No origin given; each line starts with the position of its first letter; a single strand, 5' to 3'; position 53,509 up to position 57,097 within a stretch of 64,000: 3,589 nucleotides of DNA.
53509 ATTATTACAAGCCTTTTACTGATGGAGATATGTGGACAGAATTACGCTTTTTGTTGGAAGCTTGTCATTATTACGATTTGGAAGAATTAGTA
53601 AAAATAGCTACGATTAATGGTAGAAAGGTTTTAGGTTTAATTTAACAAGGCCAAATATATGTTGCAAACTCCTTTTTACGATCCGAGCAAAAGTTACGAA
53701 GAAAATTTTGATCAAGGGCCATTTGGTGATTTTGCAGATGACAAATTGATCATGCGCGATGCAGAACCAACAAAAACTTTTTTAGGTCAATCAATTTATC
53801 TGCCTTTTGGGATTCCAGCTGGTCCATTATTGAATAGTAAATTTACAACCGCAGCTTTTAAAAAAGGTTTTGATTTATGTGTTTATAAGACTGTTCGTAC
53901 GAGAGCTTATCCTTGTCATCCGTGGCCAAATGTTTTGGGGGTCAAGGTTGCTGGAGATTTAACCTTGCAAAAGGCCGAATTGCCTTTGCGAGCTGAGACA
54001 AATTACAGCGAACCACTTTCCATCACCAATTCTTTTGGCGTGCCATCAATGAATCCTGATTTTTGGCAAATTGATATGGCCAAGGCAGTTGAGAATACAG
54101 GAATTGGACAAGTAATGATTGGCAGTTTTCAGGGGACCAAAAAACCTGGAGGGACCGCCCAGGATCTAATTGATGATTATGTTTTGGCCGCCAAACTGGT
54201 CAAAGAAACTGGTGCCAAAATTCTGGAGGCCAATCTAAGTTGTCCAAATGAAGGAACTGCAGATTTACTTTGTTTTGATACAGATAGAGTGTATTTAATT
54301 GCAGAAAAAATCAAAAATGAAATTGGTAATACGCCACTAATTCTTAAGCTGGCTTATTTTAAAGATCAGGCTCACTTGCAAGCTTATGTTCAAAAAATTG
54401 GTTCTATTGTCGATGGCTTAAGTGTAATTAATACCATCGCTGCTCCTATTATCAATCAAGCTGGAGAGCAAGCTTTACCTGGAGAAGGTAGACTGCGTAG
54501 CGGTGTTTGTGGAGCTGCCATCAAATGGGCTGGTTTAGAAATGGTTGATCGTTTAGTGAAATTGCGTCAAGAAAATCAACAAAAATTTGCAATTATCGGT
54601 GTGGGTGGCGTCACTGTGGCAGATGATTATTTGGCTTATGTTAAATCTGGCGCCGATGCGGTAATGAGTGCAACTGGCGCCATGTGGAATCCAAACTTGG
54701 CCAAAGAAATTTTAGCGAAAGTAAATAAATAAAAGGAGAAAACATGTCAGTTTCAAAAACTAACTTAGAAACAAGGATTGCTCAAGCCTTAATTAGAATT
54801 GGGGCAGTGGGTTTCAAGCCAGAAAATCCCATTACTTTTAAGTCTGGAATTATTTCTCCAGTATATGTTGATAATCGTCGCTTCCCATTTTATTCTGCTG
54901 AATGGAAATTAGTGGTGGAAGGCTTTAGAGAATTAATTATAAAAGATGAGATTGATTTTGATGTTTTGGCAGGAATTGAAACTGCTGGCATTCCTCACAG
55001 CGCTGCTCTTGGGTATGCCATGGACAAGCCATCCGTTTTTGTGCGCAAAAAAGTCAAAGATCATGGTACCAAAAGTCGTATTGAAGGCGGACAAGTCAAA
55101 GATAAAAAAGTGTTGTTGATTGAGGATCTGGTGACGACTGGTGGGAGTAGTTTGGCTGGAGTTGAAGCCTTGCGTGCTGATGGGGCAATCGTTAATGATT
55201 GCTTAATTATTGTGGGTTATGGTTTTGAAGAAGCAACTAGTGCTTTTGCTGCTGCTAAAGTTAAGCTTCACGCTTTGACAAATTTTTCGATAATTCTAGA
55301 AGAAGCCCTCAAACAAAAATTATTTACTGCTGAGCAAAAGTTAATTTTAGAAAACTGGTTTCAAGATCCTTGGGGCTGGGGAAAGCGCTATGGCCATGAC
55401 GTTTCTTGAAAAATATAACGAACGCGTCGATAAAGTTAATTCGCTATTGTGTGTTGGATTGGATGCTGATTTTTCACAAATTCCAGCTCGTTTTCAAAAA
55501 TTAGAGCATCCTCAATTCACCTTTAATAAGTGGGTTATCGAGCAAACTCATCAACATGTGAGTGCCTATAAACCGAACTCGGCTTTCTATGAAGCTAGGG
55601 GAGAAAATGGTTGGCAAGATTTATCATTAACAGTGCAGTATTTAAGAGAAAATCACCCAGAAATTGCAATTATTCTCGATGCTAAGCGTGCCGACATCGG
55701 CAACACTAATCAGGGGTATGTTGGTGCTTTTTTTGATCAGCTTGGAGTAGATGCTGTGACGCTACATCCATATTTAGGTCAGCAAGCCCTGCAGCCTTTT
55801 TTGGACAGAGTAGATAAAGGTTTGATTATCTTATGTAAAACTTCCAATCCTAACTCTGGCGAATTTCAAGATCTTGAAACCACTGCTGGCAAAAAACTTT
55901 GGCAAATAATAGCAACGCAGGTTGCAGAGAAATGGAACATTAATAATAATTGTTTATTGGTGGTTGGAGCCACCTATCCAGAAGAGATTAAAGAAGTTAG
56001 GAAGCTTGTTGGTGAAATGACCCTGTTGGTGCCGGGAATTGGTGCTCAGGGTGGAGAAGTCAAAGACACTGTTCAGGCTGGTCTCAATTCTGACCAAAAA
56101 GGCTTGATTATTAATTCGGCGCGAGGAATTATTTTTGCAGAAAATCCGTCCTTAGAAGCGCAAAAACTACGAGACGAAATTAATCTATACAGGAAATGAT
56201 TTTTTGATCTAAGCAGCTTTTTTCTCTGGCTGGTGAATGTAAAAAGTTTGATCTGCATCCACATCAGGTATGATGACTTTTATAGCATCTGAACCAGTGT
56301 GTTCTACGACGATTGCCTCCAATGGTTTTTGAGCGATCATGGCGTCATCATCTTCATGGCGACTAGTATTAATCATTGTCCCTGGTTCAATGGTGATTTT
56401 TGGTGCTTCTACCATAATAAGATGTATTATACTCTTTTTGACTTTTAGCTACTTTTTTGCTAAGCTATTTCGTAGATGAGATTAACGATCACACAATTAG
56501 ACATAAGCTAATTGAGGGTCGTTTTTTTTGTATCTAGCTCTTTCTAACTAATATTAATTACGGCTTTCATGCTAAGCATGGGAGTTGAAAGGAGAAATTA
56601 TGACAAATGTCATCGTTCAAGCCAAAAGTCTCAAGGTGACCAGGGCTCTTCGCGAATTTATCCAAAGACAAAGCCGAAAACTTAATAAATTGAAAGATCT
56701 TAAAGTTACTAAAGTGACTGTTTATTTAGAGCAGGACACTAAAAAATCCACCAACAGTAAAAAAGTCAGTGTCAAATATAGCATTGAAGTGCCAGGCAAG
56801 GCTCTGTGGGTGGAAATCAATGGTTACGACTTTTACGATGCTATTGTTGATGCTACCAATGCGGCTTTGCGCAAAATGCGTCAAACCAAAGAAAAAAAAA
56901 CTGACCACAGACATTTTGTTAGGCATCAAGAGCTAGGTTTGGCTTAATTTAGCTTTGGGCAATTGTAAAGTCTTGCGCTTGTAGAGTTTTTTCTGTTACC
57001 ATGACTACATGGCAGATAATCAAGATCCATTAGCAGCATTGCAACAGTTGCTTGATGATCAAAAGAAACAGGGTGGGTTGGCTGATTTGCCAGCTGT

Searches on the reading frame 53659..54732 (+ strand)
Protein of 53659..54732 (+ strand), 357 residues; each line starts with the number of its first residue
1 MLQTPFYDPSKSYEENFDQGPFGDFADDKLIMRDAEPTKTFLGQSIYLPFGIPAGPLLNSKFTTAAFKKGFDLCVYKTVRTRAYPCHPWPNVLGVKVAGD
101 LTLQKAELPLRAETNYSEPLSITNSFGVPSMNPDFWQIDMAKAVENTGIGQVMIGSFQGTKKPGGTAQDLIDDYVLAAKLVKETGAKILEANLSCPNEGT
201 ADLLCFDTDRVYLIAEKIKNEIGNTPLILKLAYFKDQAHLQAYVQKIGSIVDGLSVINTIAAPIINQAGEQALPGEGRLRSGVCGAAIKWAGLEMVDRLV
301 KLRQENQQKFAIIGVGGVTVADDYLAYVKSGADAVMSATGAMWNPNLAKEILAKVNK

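Call 80: search_protein_families(library=ncbifam, proteins=[window:53659-54732:+], max_evalue=1e-8)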
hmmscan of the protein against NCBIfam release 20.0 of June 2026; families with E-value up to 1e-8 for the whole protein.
window:53659-54732:+ (357 aa): 11 families
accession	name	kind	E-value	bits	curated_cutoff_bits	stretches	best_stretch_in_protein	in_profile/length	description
NF005574.0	PRK07259.1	equivalog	1.7e-20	73.1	269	1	170-356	105-284/304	dihydroorotate dehydrogenase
TIGR01037.2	pyrD_sub1_fam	subfamily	3.1e-18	65.9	270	1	172-355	103-280/300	dihydroorotate dehydrogenase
NF006183.0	PRK08318.1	equivalog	8.7e-16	57.7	335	1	177-342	118-286/422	NAD-dependent dihydropyrimidine dehydrogenase subunit PreA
NF003652.0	PRK05286.2-5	equivalog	1.7e-14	53.8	267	1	161-356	150-341/353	quinone-dependent dihydroorotate dehydrogenase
NF003651.0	PRK05286.2-4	equivalog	1.8e-13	49.9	448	1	169-351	170-352/377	quinone-dependent dihydroorotate dehydrogenase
NF041011.1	dihydoor_dh_Arch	equivalog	5.8e-13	48.6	330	1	171-343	97-256/289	dihydroorotate dehydrogenase PyrD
NF002702.0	PRK02506.1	equivalog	1.9e-12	46.9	301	1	120-339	65-273/313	dihydroorotate oxidase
NF003648.0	PRK05286.2-1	equivalog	6.6e-12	45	433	1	165-351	152-332/360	quinone-dependent dihydroorotate dehydrogenase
NF003645.0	PRK05286.1-2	equivalog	9.4e-12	44.4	366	1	147-354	131-334/359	quinone-dependent dihydroorotate dehydrogenase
TIGR01036.1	pyrD_sub2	equivalog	8.5e-11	41.2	200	1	121-356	109-336/356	dihydroorotate dehydrogenase (quinone)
NF003650.0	PRK05286.2-3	equivalog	1.5e-09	37.3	477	1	170-355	185-369/393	quinone-dependent dihydroorotate dehydrogenase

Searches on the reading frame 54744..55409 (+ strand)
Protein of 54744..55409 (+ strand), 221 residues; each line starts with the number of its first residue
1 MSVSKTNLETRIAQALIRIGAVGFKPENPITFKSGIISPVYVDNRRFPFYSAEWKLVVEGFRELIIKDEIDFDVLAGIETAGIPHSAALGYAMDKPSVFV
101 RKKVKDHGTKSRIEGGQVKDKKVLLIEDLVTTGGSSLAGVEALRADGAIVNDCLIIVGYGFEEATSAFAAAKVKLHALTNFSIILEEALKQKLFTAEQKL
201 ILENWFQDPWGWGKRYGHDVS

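Call 80: search_protein_families(library=ncbifam, proteins=[window:54744-55409:+], max_evalue=1e-8)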
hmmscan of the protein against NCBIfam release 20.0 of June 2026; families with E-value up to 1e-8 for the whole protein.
window:54744-55409:+ (221 aa): 9 families
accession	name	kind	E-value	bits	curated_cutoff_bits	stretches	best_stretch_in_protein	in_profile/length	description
NF001729.0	PRK00455.1-3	equivalog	1.8e-49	168.2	245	1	5-218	9-225/231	orotate phosphoribosyltransferase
TIGR00336.1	pyrE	equivalog_domain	1.8e-36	125.5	106.8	1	21-181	8-170/173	orotate phosphoribosyltransferase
NF004034.0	PRK05500.1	equivalog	9e-21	74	656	1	34-192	309-464/478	bifunctional orotidine-5'-phosphate decarboxylase/orotate phosphoribosyltransferase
NF010382.0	PRK13809.1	equivalog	4.1e-13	49.2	208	1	2-183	3-180/210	orotate phosphoribosyltransferase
NF040646.1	HPT_Archaea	equivalog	6.9e-11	42.1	200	1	56-163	38-157/184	hypoxanthine/guanine phosphoribosyltransferase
NF002634.0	PRK02304.1-3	equivalog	1.4e-10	41.2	170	0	56-182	42-180/182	adenine phosphoribosyltransferase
TIGR01367.1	pyrE_Therm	equivalog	1.4e-10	41.1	150.25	1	32-182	19-163/187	orotate phosphoribosyltransferase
NF002635.0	PRK02304.1-4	subfamily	1.2e-09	38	146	0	62-178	44-171/188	adenine phosphoribosyltransferase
NF002620.0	PRK02277.1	subfamily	6.5e-09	35.7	115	1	57-157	72-178/201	orotate phosphoribosyltransferase-like protein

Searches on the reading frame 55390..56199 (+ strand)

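Call 80: search_protein_families(library=ncbifam, proteins=[window:55390-56199:+], max_evalue=1e-8)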
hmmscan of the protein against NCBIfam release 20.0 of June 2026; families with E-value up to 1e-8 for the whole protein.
window:55390-56199:+ (269 aa): 4 families
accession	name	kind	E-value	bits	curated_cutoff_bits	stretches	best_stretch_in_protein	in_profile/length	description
TIGR02127.1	pyrF_sub2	equivalog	1.7e-71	240.5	110.6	1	5-257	1-257/261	orotidine-5'-phosphate decarboxylase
NF004034.0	PRK05500.1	equivalog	1.2e-47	162.6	656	1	3-268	1-262/478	bifunctional orotidine-5'-phosphate decarboxylase/orotate phosphoribosyltransferase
NF010386.0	PRK13813.1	equivalog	2.4e-18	66.5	208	1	92-265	55-214/216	orotidine 5'-phosphate decarboxylase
TIGR01740.1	pyrF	equivalog_domain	6.2e-13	48.9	92.3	1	53-261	20-216/216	orotidine-5'-phosphate decarboxylase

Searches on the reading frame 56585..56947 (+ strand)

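Call 82: search_protein_families(library=pfam, proteins=[window:56585-56947:+], max_evalue=0.001)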
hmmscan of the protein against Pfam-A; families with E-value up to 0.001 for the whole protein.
window:56585-56947:+ (120 aa): 1 family
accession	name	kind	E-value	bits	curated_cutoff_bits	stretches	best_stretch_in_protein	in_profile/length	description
PF02482.25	Ribosomal_S30AE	-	9.7e-11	42.7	23.7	1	9-105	1-87/88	Sigma 54 modulation protein / S30EA ribosomal protein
